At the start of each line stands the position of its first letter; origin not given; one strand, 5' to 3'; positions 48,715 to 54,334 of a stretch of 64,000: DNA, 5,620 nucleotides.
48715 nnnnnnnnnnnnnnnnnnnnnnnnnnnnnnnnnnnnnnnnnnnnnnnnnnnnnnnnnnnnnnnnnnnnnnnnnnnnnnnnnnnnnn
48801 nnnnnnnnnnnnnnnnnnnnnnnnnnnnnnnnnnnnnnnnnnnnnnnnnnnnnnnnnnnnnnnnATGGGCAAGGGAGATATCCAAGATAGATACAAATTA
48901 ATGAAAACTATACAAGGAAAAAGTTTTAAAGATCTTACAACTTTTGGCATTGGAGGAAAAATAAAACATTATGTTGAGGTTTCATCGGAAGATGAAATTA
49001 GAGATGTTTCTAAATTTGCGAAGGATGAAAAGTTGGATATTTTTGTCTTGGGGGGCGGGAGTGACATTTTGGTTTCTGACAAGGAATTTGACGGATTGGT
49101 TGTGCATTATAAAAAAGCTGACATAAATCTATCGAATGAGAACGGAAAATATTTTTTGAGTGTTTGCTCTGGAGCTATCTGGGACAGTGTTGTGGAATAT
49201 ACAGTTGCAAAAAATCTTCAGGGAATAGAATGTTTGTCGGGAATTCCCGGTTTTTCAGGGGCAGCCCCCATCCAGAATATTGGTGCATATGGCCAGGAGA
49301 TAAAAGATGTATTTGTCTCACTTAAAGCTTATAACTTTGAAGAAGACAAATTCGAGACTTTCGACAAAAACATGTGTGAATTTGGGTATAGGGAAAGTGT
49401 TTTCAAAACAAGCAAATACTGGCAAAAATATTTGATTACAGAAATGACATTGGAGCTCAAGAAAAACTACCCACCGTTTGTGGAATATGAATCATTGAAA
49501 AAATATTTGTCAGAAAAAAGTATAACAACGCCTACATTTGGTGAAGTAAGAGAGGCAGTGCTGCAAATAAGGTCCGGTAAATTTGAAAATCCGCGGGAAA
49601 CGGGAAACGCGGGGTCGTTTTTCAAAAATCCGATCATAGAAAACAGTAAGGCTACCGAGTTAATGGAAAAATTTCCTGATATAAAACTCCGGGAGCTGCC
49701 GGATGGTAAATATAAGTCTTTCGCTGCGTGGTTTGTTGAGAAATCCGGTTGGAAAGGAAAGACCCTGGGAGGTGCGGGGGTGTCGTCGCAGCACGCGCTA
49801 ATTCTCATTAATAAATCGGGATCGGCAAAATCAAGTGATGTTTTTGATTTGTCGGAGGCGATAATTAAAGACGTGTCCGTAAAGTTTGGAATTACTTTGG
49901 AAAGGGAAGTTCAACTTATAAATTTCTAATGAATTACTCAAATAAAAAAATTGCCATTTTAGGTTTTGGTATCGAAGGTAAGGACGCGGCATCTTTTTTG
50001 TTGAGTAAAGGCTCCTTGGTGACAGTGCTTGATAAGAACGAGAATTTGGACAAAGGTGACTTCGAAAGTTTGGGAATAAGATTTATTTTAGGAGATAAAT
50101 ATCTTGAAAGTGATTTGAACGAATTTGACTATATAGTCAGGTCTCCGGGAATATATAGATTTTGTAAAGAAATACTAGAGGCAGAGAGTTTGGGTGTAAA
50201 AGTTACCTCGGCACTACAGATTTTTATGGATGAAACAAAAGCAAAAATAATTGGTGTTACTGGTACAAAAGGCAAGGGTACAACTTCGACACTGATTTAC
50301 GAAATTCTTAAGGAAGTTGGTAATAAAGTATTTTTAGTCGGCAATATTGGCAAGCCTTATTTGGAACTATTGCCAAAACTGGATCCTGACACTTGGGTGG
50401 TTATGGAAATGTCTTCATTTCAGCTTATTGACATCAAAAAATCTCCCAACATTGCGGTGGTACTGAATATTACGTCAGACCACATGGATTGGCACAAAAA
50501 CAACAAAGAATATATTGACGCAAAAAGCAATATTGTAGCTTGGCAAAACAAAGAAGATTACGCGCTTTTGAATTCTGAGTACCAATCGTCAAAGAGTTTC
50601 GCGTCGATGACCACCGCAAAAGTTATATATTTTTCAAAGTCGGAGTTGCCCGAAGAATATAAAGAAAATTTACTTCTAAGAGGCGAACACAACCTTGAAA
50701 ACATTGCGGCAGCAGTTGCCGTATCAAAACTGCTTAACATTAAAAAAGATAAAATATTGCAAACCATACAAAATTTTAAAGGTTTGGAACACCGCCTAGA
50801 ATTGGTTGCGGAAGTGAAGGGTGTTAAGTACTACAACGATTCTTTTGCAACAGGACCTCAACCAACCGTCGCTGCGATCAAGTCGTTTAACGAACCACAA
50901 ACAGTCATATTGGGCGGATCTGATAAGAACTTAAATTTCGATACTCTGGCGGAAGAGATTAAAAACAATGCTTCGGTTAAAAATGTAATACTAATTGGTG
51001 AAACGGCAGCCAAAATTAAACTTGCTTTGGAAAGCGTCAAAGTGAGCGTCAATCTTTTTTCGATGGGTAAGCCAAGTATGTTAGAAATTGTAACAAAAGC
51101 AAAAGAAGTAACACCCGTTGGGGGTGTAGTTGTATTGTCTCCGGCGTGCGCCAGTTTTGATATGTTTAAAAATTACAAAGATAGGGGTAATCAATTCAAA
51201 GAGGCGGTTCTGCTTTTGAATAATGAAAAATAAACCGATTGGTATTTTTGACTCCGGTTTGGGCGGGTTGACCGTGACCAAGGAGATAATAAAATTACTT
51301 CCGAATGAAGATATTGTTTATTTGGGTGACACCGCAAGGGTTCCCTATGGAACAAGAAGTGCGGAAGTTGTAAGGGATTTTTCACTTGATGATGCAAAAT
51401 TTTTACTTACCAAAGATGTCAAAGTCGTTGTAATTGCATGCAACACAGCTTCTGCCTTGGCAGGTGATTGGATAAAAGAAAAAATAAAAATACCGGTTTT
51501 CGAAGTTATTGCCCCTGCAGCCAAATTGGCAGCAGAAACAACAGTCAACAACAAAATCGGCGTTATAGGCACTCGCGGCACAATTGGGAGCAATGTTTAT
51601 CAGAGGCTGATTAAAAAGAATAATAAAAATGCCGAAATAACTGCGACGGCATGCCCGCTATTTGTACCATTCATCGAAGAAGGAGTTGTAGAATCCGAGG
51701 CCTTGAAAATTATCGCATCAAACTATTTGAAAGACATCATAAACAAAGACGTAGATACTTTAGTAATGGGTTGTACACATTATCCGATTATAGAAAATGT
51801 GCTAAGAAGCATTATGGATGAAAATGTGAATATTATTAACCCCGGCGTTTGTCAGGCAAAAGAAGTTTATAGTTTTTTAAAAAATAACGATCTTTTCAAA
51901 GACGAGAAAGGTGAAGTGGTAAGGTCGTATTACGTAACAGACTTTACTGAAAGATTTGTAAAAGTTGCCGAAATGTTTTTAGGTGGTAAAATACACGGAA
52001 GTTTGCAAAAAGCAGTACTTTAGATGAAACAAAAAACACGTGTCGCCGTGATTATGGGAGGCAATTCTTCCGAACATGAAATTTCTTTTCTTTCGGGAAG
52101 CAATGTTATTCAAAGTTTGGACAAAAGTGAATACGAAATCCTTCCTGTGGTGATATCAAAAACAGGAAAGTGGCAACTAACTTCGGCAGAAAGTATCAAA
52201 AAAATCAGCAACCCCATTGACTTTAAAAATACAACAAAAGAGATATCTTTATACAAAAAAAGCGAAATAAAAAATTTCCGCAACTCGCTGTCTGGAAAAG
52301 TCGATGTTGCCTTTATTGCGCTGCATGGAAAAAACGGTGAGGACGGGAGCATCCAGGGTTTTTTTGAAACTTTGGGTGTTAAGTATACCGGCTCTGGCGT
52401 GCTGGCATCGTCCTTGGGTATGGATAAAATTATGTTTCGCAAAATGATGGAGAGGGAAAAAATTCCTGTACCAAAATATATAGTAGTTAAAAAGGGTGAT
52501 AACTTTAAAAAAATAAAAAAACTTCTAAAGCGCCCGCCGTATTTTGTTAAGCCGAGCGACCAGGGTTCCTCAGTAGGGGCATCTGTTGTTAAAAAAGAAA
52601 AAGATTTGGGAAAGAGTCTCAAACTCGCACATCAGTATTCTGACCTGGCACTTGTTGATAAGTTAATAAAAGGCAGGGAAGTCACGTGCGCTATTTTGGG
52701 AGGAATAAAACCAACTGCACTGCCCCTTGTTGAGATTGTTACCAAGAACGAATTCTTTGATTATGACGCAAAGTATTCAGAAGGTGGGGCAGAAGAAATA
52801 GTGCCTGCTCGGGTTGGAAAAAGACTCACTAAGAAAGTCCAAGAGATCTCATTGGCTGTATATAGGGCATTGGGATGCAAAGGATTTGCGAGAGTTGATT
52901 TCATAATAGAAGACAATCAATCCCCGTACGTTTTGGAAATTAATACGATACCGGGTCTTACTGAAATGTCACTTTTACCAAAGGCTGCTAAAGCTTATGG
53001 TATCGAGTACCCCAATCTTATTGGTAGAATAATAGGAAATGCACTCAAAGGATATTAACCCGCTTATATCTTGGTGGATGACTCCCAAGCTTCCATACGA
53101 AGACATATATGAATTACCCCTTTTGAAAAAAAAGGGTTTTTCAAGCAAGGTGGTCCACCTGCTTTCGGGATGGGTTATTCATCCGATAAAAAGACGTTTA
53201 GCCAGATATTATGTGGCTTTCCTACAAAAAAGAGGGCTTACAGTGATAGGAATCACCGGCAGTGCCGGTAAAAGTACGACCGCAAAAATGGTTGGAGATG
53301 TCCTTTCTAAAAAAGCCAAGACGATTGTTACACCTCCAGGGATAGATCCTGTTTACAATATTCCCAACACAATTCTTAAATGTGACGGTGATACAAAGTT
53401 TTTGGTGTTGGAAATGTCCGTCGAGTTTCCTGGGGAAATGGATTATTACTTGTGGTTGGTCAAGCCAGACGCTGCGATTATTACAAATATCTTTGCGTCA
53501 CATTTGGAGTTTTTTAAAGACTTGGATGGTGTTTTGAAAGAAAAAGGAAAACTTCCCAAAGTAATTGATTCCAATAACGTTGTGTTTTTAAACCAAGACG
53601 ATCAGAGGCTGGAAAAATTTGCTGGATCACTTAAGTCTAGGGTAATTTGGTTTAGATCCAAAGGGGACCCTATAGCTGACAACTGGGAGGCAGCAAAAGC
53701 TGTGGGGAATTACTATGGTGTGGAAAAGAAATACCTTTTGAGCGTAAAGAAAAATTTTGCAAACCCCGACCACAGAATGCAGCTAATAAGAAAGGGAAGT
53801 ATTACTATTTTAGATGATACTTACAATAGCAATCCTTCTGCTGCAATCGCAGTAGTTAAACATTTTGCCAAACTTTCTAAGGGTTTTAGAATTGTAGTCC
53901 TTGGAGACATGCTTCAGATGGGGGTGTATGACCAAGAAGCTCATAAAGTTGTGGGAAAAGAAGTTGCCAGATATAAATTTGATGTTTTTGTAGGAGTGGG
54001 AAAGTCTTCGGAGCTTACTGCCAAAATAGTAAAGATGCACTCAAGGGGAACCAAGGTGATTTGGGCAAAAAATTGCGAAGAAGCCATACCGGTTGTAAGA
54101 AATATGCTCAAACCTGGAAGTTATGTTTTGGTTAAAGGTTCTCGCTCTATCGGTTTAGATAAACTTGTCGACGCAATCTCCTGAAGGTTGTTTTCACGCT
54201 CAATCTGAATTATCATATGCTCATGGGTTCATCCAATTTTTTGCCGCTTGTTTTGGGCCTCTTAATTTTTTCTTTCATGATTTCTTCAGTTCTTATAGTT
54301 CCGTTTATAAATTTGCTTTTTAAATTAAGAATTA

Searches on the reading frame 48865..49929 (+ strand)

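Call 47: search_protein_families(library=pfam, proteins=[window:48865-49929:+], max_evalue=0.00001)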
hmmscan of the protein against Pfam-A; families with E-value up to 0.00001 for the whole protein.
window:48865-49929:+ (354 aa): 2 families
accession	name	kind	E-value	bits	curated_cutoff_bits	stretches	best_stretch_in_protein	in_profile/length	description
PF02873.21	MurB_C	-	1.2e-27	96.4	27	1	227-352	1-99/99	UDP-N-acetylenolpyruvoylglucosamine reductase, C-terminal domain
PF01565.28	FAD_binding_4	-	1.6e-17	63.9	26.4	1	34-156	2-129/139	FAD binding domain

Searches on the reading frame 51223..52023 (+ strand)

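Call 47: search_protein_families(library=pfam, proteins=[window:51223-52023:+], max_evalue=0.00001)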
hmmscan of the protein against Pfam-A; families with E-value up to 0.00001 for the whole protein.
window:51223-52023:+ (266 aa): 1 family
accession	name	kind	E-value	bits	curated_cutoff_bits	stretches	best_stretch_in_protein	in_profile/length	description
PF01177.27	Asp_Glu_race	-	5.9e-20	72.4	31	1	14-213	8-209/211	Asp/Glu/Hydantoin racemase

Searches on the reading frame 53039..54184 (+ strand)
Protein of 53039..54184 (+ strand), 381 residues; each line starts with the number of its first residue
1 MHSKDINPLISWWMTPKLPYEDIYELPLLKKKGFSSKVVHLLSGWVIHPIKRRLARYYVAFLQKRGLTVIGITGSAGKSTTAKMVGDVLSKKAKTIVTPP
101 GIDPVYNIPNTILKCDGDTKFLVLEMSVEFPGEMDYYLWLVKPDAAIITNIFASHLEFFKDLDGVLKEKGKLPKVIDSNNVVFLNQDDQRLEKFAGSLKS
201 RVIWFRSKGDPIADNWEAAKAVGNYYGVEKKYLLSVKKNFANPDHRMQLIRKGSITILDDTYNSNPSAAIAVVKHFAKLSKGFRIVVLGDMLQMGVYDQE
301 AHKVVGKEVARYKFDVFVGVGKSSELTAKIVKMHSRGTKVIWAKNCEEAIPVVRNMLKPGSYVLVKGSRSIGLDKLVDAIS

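Call 47: search_protein_families(library=pfam, proteins=[window:53039-54184:+], max_evalue=0.00001)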
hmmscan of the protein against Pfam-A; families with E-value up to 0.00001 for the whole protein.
window:53039-54184:+ (381 aa): 2 families
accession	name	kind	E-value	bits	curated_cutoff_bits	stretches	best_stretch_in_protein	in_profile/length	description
PF08245.18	Mur_ligase_M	-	1.4e-24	87.6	24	1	72-211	1-151/200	Mur ligase middle domain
PF02875.26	Mur_ligase_C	-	6.9e-19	69.4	28.4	1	245-369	1-127/127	Mur ligase, glutamate ligase domain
